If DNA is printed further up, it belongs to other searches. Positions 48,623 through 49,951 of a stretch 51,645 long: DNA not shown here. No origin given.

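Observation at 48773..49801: Orphan, highly divergent proteasome-beta-like protein with a long helical tail, next to an AAA+ ATPase in an accessory island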

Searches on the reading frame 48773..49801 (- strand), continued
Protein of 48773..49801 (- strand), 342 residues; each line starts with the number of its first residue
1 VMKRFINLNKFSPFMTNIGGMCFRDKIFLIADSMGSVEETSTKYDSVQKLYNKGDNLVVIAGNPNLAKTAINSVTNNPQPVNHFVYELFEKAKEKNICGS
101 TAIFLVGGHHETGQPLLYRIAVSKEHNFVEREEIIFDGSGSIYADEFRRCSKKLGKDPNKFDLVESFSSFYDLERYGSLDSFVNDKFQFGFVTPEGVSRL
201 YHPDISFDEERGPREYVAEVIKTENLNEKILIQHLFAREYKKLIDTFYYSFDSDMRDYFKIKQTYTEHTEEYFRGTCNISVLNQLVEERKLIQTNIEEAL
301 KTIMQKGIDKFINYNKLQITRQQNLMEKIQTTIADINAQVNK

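Call 40: find_encoding_contigs(protein=P0031, flank=6000, max_places=2)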
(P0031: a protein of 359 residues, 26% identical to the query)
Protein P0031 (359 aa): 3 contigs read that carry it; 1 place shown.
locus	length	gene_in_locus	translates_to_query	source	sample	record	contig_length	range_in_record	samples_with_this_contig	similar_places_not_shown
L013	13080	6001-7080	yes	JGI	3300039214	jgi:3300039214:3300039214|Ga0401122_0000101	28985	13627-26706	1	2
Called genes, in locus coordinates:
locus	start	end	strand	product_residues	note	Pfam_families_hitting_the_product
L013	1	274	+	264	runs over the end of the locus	-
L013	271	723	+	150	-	-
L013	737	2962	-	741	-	-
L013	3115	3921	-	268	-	PF21088:MS_channel_1st, PF00924:MS_channel_2nd, PF21082:MS_channel_3rd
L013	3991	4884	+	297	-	PF00557:Peptidase_M24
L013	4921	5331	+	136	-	-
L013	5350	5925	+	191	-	PF04250:DUF429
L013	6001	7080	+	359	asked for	-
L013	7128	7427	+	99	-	-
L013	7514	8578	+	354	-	PF00044:Gp_dh_N (weak), PF02800:Gp_dh_C (faint)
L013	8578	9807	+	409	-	PF00162:PGK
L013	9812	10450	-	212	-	PF00406:ADK, PF13207:AAA_17, PF13238:AAA_18 (faint), PF17213:Hydin_ADK (faint), PF05191:ADK_lid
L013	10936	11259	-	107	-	PF27297:AF_0843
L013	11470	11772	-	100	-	-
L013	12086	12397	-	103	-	-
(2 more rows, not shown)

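Call 41: find_encoding_contigs(protein=P0053, flank=6000, max_places=2)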
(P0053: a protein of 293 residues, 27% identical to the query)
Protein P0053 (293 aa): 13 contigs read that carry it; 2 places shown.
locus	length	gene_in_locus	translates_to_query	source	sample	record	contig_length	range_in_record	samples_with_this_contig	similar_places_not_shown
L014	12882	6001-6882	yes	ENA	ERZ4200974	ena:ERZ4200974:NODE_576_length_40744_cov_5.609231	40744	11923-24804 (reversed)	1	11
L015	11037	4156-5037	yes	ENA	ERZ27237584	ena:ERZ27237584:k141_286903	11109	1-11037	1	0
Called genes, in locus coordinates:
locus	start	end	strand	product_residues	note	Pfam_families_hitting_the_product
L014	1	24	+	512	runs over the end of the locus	-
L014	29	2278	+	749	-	-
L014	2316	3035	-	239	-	PF03734:YkuD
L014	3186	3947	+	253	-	PF05430:Methyltransf_30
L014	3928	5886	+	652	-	PF01136:Peptidase_U32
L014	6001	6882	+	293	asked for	-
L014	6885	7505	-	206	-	PF00069:Pkinase, PF01636:APH (faint), PF06293:Kdo (faint), PF07714:PK_Tyr_Ser-Thr (weak), PF01163:RIO1, PF03109:ABC1 (weak)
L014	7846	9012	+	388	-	PF00004:AAA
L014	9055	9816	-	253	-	-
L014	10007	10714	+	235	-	-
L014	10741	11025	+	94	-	PF14947:HTH_45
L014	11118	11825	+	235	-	-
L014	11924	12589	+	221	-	PF01351:RNase_HII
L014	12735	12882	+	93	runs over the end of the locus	-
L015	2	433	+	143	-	?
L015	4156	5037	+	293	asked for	-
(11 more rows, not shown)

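Call 42: find_encoding_contigs(protein=P0058, flank=6000, max_places=2)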
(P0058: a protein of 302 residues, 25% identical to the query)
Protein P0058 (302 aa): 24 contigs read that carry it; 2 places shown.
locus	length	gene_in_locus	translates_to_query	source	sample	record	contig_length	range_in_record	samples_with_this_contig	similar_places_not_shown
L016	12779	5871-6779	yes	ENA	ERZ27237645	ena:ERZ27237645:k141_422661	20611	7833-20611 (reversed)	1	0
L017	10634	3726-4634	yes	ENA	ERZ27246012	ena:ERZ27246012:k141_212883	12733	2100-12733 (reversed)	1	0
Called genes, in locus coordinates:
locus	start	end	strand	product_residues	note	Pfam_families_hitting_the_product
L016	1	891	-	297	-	?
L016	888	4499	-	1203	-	PF00176:SNF2-rel_dom, PF00270:DEAD (faint), PF00271:Helicase_C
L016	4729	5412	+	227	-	PF05430:Methyltransf_30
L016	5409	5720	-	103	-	-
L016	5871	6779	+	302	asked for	-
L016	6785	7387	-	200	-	PF00069:Pkinase, PF01163:RIO1, PF01636:APH (faint), PF07714:PK_Tyr_Ser-Thr (weak), PF06293:Kdo (weak)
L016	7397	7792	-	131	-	-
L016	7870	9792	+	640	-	PF01136:Peptidase_U32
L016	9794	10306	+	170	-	-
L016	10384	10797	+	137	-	-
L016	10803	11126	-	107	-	PF00085:Thioredoxin, PF14595:Thioredoxin_9 (weak), PF13098:Thioredoxin_2 (weak), PF13905:Thioredoxin_8 (faint)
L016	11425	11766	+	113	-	PF21984:DnaD_N, PF22381:Staph_reg_Sar_Rot, PF01978:TrmB, PF12802:MarR_2 (weak), PF01047:MarR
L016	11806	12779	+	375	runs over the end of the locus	-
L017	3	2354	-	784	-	?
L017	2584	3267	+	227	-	PF05430:Methyltransf_30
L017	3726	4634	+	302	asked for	-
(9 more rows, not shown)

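Call 43: find_encoding_contigs(protein=P0065, flank=6000, max_places=2)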
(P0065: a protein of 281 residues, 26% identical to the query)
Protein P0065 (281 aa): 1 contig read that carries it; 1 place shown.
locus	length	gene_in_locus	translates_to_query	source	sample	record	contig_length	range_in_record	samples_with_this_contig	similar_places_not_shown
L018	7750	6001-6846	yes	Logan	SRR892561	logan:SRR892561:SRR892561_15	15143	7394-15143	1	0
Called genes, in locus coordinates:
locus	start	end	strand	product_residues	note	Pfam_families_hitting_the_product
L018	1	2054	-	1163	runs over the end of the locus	PF02463:SMC_N, PF13304:AAA_21 (faint), PF13476:AAA_23, PF06470:SMC_hinge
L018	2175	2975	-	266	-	-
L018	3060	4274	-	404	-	PF04055:Radical_SAM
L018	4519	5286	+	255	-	PF22090:Gins51_C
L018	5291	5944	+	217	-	PF05430:Methyltransf_30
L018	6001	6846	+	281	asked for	-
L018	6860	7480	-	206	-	PF00069:Pkinase, PF01163:RIO1, PF01636:APH (faint), PF07714:PK_Tyr_Ser-Thr, PF06293:Kdo (faint), PF03109:ABC1 (weak)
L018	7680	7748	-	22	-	?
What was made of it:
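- One subclade sits in conserved synteny with RNA-modification or ribosome-biogenesis-type genes: Methyltransf_30, U32 and RIO-type kinase (calls 41-43).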

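Call 45: list_cluster_members(proteins=[P0002, P0004, P0016, P0067, P0031, P0053, P0058])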
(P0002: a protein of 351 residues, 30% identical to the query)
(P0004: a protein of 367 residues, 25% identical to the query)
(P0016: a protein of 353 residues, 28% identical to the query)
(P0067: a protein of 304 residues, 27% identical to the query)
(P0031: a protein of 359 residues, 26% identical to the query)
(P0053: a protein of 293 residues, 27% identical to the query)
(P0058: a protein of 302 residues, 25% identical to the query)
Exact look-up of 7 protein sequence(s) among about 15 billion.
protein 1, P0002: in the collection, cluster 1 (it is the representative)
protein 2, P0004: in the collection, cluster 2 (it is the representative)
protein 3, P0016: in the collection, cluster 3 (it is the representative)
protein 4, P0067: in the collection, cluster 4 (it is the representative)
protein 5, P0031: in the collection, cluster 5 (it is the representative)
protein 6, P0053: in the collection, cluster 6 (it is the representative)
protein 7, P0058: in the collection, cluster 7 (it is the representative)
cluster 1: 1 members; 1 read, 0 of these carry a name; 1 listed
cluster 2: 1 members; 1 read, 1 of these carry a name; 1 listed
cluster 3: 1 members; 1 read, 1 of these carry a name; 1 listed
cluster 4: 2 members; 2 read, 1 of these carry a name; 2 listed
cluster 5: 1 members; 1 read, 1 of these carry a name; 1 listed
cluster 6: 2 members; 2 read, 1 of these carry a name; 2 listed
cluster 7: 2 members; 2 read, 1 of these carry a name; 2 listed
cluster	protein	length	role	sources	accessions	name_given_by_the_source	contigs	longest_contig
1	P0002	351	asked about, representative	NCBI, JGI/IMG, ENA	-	-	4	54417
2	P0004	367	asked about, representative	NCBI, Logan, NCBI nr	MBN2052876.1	hypothetical protein JW756_05205 [Candidatus Woesearchaeota archaeon] | hypothetical protein [Candidatus Woesearchaeota archaeon]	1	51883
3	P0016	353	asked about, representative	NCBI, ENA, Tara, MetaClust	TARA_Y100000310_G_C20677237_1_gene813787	strand:+ start:895 stop:1956 length:1062 start_codon:yes stop_codon:yes gene_type:complete | TARA_037_MES_0.1-0.22_C20677237_1_gene813787 "" ""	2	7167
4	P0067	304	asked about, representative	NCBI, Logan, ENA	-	-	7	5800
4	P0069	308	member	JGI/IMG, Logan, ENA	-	hypothetical protein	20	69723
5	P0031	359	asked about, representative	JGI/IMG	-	20S proteasome alpha/beta subunit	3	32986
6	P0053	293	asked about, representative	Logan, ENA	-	-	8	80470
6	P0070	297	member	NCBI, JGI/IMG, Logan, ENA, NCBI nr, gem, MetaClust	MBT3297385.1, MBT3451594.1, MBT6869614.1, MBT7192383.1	hypothetical protein HN385_00515 [archaeon] | hypothetical protein | hypothetical protein [archaeon]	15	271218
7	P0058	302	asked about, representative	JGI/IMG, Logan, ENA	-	-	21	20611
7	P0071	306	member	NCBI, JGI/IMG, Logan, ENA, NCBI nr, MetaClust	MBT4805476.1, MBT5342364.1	hypothetical protein HON71_04860 [Candidatus Woesearchaeota archaeon] | hypothetical protein | hypothetical protein [Candidatus Woesearchaeota archaeon]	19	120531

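Call 48: search_protein_families(library=ncbifam, proteins=[P0001, P0003, P0070, P0031], max_evalue=1)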
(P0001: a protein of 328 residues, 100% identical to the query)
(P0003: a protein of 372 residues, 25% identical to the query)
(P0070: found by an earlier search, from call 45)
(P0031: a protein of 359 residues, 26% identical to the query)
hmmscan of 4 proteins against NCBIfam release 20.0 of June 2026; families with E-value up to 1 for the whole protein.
P0001 (328 aa): 1 family
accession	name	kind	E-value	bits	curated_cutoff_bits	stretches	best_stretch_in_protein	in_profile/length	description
TIGR01662.1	HAD-SF-IIIA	subfamily_domain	0.16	12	44.6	0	273-323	21-71/141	HAD-IIIA family hydrolase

P0003 (372 aa): 0 families

P0070 (297 aa): 1 family
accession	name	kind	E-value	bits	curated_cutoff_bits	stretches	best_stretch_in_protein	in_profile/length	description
NF047800.1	LIC12353_lipo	equivalog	0.012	14.7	350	1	242-274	265-297/298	LIC12353 family lipoprotein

P0031 (359 aa): 1 family
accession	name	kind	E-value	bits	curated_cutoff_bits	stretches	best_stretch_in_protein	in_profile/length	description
NF005267.0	PRK06770.1-3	subfamily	0.6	10.1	168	1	287-354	99-162/170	hypothetical protein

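Call 49: search_protein_families(library=padloc, proteins=[P0001], max_evalue=0.1)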
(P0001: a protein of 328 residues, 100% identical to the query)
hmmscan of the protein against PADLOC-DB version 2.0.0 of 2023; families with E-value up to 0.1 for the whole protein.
P0001 (328 aa): 0 families

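Call 50: find_related_loci(query=A3, collection=metagenome_contigs, flank=8000)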
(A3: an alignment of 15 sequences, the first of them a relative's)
Query A3 (328 aa) in metagenome_contigs; peptide patterns used: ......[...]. (x = any residue, [..] = any of these).
63 stretches matched a pattern; 5 encode a relative of the query (tblastn E <= 1e-3); 5 distinct loci.
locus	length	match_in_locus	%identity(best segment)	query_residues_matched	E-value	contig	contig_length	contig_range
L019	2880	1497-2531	24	1-314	8e-25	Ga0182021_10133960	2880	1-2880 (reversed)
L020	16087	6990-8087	25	1-328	1e-23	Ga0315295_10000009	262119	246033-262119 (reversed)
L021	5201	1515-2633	23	1-322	8e-18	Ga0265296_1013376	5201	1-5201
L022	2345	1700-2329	28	1-187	3e-10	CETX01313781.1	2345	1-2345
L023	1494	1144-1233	47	164-193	6e-6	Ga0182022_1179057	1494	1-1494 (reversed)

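Call 51: find_related_loci(query=A3, collection=viral_contigs, flank=8000)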
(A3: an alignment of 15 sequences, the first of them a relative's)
Query A3 (328 aa) in viral_contigs; peptide patterns used: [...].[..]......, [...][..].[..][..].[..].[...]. (x = any residue, [..] = any of these).
52 stretches matched a pattern, but none encodes a relative of the query by tblastn (E <= 1e-3).
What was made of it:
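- There is no PADLOC hit for the protease (call 49) and no viral copies (call 51).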

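Call 54: list_cluster_members(proteins=[P0005, P0006, P0007, P0009, P0011, P0013, P0019, P0026, P0039, P0049])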
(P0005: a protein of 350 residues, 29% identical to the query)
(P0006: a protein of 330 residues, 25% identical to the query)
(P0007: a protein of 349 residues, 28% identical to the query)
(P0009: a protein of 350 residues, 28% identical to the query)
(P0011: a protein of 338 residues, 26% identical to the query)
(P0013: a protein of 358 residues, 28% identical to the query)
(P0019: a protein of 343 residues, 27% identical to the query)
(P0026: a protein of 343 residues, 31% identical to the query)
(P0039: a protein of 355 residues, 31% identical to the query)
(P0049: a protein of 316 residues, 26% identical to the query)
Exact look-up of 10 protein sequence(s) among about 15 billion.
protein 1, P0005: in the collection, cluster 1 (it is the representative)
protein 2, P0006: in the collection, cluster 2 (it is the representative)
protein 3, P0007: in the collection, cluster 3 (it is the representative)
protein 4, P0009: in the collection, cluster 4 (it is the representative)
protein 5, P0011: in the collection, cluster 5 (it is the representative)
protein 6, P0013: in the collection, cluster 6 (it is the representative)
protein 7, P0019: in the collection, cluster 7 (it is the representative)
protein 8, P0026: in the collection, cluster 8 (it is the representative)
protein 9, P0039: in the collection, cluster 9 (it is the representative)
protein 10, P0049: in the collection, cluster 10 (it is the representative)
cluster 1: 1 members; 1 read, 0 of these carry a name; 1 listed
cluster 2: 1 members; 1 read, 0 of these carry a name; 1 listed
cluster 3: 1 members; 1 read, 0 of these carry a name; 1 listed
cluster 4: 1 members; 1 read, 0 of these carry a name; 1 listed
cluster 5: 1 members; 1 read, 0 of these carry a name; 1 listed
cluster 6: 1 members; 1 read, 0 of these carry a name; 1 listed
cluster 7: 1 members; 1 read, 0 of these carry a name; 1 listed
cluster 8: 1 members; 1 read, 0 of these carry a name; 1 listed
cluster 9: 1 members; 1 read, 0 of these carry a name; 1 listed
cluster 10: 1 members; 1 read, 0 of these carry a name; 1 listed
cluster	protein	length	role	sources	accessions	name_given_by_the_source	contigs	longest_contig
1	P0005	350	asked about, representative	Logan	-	-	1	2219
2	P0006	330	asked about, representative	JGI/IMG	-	-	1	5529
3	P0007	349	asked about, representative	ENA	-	-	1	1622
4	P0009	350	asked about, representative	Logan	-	-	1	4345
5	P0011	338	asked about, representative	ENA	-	-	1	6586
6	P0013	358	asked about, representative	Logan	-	-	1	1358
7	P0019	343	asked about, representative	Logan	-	-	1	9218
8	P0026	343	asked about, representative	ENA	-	-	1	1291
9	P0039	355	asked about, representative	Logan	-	-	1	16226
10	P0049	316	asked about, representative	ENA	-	-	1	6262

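Call 61: list_cluster_members(proteins=[P0030, P0032, P0033, P0040, P0043, P0044, P0045, P0048, P0055, P0056])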
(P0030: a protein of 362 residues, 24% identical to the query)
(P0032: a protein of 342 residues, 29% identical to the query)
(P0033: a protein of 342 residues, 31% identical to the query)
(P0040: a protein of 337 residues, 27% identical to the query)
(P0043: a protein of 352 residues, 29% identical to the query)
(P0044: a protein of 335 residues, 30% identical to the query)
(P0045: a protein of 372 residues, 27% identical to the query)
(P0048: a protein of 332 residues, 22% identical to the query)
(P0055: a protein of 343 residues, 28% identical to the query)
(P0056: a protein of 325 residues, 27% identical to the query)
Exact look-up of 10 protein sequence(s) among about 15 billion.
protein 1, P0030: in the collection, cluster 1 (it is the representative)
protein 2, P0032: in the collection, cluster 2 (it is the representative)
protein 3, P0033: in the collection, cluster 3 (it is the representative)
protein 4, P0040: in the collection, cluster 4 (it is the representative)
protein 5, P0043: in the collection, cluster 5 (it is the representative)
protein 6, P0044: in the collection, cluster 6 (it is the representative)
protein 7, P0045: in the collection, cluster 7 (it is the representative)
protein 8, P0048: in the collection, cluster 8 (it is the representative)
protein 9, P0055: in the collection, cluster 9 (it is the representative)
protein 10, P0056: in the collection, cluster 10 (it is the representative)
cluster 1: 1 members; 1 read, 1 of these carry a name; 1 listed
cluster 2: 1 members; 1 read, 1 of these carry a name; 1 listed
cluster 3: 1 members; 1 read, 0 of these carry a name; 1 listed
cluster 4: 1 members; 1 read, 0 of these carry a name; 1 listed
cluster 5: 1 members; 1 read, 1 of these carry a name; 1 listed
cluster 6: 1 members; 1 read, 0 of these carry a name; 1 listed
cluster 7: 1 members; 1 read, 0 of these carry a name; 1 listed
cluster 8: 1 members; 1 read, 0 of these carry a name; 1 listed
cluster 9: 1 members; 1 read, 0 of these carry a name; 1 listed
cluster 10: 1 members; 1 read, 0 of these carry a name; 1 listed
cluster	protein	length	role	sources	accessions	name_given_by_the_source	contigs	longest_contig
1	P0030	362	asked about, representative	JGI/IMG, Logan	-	hypothetical protein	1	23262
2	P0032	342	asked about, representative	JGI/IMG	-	hypothetical protein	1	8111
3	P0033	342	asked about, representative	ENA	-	-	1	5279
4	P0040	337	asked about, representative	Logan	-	-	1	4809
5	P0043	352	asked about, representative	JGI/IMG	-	hypothetical protein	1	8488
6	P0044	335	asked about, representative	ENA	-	-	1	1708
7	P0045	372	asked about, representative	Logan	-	-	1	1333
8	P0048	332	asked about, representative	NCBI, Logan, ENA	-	-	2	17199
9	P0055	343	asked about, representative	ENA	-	-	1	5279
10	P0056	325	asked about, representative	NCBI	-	-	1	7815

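Call 62: find_encoding_contigs(protein=P0033, flank=6000, max_places=2)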
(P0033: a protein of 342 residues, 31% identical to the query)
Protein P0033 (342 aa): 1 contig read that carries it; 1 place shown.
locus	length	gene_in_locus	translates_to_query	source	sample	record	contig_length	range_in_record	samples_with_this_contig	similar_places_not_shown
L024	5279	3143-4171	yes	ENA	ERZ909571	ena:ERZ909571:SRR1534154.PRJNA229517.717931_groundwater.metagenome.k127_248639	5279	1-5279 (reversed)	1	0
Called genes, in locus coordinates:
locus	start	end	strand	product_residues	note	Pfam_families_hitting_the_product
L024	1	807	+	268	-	?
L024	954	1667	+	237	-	-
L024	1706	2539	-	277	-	-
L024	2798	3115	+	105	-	-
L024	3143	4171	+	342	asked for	-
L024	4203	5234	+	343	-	-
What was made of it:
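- The tandem paralogues on L024 suggest hetero-oligomers (call 62).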
